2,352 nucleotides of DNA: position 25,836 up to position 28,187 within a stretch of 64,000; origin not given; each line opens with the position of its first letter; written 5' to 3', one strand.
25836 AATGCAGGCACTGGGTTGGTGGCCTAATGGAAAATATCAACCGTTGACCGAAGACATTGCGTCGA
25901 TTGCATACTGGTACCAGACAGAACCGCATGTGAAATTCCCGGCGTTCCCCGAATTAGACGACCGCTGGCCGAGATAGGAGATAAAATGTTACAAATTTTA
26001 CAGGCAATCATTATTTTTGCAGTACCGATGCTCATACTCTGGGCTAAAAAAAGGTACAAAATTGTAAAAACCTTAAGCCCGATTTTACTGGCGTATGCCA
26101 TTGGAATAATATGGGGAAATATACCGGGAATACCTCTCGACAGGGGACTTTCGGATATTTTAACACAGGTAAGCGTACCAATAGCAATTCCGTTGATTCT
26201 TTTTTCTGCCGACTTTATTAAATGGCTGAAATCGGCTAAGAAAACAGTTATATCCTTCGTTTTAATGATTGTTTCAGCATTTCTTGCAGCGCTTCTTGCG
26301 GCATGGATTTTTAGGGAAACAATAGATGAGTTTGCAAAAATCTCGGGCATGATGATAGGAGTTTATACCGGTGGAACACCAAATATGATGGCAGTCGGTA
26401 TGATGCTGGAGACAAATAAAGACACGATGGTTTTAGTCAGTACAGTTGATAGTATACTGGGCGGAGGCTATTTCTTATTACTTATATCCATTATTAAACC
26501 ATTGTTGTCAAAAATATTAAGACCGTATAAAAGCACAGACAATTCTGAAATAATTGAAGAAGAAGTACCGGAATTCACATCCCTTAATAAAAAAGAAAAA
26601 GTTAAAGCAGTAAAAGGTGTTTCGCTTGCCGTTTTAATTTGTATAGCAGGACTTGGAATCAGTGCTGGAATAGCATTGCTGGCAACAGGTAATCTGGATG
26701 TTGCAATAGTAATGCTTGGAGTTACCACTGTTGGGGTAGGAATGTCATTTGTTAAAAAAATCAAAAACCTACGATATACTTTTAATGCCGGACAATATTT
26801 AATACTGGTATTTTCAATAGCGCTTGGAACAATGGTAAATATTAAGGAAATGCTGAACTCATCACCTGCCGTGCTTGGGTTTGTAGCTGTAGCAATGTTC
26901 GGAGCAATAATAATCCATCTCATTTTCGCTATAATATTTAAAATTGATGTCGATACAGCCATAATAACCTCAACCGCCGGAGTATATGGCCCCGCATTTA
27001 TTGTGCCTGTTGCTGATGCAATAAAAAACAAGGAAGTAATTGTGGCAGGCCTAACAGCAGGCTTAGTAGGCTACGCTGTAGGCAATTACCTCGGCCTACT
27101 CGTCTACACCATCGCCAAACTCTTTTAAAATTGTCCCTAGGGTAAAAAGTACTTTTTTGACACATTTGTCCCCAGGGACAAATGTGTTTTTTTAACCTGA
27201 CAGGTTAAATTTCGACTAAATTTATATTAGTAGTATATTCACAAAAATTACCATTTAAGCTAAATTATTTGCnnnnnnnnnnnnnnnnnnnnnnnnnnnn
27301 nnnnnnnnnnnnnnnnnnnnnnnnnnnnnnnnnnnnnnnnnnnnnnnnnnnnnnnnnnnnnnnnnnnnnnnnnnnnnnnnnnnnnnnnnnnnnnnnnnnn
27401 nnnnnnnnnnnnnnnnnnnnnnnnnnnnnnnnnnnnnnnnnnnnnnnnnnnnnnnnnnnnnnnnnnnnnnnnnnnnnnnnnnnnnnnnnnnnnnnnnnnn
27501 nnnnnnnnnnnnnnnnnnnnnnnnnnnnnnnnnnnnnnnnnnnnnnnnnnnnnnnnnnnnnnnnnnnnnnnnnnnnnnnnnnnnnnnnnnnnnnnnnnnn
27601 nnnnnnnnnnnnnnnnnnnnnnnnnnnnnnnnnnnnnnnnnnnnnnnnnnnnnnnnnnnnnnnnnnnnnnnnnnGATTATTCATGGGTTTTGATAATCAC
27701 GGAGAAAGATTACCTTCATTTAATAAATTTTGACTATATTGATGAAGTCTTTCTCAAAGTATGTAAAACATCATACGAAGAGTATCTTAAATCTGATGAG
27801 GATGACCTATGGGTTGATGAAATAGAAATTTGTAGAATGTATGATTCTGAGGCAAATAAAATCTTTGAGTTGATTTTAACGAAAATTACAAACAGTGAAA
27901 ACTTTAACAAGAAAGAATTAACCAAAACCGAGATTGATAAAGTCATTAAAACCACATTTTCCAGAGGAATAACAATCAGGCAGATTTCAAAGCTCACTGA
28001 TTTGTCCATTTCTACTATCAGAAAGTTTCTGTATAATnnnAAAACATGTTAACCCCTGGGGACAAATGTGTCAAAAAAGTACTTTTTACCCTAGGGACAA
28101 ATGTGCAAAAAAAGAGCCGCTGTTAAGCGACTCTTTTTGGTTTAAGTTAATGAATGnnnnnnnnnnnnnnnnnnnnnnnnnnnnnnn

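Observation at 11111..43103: Dispersed intergenic REP-like palindromic repeat family (12 copies, 6 loci, core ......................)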

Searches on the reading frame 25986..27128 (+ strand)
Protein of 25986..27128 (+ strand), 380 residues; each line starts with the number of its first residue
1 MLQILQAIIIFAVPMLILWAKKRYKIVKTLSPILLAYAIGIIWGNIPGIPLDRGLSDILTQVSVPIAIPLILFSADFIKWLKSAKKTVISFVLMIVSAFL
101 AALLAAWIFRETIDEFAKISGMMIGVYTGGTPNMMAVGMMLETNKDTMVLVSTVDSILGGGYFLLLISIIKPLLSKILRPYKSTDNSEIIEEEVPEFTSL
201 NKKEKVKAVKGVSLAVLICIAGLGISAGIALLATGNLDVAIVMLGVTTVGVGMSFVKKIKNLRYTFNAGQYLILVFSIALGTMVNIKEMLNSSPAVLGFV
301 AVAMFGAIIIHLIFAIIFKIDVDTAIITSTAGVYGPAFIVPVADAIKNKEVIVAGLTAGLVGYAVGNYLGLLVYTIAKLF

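Call 10: search_protein_families(library=pfam, proteins=[window:25986-27128:+])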
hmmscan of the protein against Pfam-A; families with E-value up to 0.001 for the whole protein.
window:25986-27128:+ (380 aa): 1 family
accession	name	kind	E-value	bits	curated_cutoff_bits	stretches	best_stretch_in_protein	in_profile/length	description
PF05684.17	DUF819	-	2.1e-36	126.2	27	1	9-375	2-374/379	Protein of unknown function (DUF819)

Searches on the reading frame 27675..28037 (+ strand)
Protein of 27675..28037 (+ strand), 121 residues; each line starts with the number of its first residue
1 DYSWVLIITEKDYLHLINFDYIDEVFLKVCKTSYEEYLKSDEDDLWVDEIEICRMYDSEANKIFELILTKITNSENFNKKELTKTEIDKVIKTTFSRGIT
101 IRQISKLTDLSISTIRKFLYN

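Call 57: search_protein_families(library=pfam, proteins=[window:27675-28037:+], max_evalue=10)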
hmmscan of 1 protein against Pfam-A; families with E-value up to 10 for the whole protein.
seq(121 aa): 9 families
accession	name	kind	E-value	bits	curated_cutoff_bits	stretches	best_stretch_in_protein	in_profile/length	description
PF19499.4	DUF6034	-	0.0027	17.1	27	1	12-59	367-417/481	Family of unknown function (DUF6034)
PF00376.29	MerR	-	0.018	15.3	28.2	1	100-116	1-17/38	MerR family regulatory protein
PF09692.15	Arb1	-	0.022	14.4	25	1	29-107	210-291/403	Argonaute siRNA chaperone (ARC) complex subunit Arb1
PF07734.18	FBA_1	-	0.049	13.9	21.1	1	10-90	16-98/162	F-box associated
PF02796.21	HTH_7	-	0.064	13.8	23.8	1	81-117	5-40/45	Helix-turn-helix domain of resolvase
PF14493.12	HTH_40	-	0.081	13.7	27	1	95-119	9-33/89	Helix-turn-helix domain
PF13412.12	HTH_24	-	0.094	12.7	21.9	1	98-117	17-36/48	Winged helix-turn-helix DNA-binding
PF13384.12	HTH_23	-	0.13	12.6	24.6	1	96-119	15-38/50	Homeodomain-like domain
PF08221.17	HTH_9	-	0.19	12.3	23.4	1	90-120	18-49/62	RNA polymerase III subunit RPC82 helix-turn-helix domain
